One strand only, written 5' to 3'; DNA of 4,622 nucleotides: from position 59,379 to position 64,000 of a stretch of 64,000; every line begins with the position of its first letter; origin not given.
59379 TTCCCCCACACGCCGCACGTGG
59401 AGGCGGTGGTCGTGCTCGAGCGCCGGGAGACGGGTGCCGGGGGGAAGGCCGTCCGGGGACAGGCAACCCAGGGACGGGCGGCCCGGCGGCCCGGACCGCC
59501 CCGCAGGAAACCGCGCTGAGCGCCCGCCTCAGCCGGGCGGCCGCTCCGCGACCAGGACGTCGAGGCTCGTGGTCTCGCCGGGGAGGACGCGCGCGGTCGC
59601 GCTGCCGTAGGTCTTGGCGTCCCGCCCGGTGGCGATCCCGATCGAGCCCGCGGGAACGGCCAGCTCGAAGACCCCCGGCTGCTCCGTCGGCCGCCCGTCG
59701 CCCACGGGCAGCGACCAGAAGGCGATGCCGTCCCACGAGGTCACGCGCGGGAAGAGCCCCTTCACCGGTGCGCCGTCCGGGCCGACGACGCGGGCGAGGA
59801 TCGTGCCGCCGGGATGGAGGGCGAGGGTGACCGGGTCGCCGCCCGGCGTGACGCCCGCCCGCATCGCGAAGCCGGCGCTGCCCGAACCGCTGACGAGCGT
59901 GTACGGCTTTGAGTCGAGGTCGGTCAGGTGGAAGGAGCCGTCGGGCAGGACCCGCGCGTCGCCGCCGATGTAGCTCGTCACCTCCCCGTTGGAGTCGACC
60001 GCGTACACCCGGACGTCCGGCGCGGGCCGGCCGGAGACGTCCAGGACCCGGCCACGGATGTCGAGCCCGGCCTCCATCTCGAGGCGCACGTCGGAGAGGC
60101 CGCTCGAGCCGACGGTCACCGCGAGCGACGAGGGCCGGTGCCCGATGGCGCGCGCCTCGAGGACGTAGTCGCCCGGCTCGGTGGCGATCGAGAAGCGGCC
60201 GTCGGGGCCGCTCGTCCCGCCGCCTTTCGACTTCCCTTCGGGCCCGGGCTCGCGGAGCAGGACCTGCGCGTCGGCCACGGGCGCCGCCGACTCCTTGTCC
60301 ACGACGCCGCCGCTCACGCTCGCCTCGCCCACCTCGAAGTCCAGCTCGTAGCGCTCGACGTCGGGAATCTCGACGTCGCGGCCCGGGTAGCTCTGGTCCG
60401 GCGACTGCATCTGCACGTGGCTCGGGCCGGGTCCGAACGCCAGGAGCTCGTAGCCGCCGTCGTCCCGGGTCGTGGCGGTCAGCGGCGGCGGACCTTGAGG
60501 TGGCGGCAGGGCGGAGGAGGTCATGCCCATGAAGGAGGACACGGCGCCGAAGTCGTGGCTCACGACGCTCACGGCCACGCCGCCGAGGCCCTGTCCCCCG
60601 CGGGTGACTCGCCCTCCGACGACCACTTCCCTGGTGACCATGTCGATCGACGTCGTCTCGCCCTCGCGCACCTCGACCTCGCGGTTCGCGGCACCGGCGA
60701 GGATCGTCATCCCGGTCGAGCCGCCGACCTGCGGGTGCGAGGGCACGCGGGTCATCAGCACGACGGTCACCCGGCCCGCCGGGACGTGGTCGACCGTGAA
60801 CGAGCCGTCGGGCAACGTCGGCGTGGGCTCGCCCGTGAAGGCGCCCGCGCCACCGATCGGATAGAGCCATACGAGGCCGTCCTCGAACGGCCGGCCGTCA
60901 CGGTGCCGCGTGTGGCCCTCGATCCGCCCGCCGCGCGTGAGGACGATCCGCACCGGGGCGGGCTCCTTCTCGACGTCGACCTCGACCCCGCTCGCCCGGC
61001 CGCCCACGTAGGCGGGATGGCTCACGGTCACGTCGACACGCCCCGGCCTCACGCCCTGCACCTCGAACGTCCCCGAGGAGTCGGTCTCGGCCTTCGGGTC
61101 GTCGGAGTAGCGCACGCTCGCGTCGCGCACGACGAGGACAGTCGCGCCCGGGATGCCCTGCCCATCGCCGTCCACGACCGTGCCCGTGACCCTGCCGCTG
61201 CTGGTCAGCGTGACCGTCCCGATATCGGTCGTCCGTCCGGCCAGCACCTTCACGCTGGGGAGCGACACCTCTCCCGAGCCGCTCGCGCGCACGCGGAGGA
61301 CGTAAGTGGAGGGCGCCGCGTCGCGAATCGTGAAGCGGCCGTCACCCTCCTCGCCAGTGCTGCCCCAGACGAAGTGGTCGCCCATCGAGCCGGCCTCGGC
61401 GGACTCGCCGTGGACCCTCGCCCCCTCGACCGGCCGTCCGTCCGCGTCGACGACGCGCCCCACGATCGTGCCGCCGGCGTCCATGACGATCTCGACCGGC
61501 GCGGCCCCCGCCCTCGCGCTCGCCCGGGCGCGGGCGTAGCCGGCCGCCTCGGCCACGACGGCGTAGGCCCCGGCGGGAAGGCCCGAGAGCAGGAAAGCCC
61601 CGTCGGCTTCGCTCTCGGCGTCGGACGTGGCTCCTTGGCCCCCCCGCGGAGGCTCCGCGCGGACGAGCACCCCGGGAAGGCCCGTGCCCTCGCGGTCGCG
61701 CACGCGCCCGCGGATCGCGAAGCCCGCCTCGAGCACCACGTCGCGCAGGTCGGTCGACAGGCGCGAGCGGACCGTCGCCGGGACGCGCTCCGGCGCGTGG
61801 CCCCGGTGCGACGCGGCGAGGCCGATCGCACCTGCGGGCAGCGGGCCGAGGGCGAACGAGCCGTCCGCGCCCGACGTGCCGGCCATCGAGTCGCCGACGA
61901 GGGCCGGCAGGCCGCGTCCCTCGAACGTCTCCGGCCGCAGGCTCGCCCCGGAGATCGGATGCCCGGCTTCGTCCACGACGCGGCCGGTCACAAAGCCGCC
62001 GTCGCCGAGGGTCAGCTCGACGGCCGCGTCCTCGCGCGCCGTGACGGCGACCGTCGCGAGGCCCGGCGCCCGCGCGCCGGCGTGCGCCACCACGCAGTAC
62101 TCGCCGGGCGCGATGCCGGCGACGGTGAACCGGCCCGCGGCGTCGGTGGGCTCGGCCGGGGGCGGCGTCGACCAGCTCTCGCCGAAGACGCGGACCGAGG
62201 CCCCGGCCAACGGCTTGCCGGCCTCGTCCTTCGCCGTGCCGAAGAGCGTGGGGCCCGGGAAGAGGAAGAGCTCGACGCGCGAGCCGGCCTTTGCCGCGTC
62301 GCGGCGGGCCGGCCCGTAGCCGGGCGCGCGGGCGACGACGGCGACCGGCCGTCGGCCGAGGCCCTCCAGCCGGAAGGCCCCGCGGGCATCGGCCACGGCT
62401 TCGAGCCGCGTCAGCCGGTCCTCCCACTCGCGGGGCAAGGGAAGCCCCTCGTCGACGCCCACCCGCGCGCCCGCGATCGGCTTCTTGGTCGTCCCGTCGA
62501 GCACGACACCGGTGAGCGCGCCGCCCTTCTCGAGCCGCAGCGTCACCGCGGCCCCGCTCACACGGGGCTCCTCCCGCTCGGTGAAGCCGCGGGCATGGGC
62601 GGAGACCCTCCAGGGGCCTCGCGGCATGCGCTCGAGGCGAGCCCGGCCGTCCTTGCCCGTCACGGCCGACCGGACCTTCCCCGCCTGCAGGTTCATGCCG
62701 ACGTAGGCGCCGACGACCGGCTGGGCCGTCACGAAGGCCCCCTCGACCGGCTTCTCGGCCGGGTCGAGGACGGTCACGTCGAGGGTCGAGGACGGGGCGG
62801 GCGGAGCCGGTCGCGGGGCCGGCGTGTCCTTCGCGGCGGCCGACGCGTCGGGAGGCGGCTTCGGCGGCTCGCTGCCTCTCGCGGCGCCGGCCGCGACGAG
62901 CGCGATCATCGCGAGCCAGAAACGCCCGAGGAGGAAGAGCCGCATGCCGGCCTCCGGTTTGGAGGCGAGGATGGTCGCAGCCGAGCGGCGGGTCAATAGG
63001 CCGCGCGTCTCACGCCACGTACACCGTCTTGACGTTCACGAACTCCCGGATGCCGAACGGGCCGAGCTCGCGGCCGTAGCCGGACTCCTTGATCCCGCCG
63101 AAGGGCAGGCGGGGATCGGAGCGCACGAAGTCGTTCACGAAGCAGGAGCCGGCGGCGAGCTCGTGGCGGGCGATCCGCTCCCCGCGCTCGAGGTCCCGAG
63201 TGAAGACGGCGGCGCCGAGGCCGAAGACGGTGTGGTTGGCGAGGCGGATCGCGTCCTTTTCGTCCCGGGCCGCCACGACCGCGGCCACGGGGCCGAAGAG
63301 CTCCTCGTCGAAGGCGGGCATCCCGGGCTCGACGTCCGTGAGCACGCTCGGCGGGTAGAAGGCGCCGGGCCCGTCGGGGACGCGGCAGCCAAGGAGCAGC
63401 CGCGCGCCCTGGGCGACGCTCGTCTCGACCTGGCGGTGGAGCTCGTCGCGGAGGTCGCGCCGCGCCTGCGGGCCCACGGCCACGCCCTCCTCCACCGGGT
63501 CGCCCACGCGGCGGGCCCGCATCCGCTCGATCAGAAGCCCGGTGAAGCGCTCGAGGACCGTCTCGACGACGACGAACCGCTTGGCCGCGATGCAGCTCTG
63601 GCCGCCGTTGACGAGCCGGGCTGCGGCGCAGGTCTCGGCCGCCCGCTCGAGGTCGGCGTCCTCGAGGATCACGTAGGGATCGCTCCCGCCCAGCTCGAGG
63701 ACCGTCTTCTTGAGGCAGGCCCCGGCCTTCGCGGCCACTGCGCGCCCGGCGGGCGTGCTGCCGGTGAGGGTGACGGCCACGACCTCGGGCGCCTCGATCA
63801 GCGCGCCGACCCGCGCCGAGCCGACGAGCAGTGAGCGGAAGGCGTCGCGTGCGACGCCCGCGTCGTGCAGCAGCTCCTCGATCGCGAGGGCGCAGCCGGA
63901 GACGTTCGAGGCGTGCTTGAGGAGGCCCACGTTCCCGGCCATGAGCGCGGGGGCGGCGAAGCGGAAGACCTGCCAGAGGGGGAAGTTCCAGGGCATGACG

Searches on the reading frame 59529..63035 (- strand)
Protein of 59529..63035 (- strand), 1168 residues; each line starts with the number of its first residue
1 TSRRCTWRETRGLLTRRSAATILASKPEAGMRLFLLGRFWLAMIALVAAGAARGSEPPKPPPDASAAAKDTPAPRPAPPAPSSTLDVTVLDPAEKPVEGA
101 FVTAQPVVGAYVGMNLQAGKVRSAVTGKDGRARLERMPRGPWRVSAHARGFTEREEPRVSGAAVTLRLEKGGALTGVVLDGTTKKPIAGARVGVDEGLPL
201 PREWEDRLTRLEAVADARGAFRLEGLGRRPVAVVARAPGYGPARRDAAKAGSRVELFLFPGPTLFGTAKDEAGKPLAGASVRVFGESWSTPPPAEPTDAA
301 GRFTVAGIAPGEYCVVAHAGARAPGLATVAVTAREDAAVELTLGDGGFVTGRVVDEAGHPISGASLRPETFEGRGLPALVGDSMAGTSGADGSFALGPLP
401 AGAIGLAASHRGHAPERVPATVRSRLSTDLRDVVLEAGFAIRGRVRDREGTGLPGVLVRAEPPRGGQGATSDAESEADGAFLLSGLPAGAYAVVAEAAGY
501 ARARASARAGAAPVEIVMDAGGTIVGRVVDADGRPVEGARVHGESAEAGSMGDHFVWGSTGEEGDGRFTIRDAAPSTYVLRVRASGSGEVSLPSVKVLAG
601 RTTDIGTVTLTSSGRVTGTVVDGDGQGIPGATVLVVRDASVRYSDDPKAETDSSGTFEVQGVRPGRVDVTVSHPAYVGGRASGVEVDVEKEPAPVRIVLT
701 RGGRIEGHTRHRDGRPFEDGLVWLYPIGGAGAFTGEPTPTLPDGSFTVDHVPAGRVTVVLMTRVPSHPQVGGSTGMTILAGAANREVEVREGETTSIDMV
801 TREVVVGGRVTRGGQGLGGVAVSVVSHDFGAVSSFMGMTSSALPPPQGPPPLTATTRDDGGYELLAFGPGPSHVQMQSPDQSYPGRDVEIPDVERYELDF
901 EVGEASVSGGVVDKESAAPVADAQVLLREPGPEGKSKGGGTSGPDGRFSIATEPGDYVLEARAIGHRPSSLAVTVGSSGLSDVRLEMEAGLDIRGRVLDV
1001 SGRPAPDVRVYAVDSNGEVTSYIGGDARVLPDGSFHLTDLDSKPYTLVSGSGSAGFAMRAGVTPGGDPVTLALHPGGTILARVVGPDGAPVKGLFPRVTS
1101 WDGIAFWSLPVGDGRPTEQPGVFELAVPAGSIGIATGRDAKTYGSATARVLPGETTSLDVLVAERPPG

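Call 25: search_protein_families(library=pfam, proteins=[window:59529-63035:-], max_evalue=0.0001)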
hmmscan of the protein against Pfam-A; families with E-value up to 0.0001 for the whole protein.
window:59529-63035:- (1168 aa): 12 families
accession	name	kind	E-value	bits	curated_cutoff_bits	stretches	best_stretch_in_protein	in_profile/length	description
PF13620.12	CarboxypepD_reg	-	3.1e-94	309.9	32.3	8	616-699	2-81/82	Carboxypeptidase regulatory-like domain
PF13715.12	CarbopepD_reg_2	-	3.5e-43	146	32.2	1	907-988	1-77/88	CarboxypepD_reg-like domain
PF02369.22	Big_1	-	4.2e-19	68.9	34.9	0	615-672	20-79/93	Bacterial Ig-like domain (group 1)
PF09430.16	EMC7_beta-sandw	-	1.2e-14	54.9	26.6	0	473-500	23-50/122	ER membrane protein complex subunit 7, beta-sandwich domain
PF10670.15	DUF4198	-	6.1e-12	46.5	34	0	273-318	157-206/209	Domain of unknown function (DUF4198)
PF17210.9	SdrD_B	-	4.4e-10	40.2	29.7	0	445-503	16-73/112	SdrD B-like domain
PF17802.7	SpaA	-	6.8e-09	36.2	23.1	0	270-315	9-56/91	Prealbumin-like fold domain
PF14686.12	fn3_3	-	1.4e-08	34.8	24.4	0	649-686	29-67/75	Polysaccharide lyase family 4, domain II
PF15976.11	CooC_C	-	1e-07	32.3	29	0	523-547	18-42/93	CS1-pili formation C-terminal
PF00775.27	Dioxygenase_C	-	5e-07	29.8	27.3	0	524-549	32-57/182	Dioxygenase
PF25020.1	TTR_TEN1-4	-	1.2e-06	28.8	27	0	441-470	9-39/86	Teneurin TTR-like domain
PF24107.1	DUF7382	-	3.2e-06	27.4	27.4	0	614-659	20-64/65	Domain of unknown function (DUF7382)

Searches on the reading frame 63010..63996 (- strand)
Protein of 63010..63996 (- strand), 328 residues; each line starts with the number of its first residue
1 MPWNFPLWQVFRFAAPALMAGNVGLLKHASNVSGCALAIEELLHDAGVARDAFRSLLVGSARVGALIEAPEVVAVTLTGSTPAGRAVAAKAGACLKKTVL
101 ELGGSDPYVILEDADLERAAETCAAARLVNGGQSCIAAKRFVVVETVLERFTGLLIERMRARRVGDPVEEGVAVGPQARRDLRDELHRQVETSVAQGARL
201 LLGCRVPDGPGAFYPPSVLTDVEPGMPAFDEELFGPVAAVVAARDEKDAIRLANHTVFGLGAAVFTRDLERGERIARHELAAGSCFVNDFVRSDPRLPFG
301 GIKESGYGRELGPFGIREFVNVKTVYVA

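Call 25: search_protein_families(library=pfam, proteins=[window:63010-63996:-], max_evalue=0.0001)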
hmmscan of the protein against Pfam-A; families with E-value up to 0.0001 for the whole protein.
window:63010-63996:- (328 aa): 1 family
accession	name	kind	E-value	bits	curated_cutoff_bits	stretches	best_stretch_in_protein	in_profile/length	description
PF00171.27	Aldedh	-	1.6e-97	327.4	23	1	1-325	134-461/461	Aldehyde dehydrogenase family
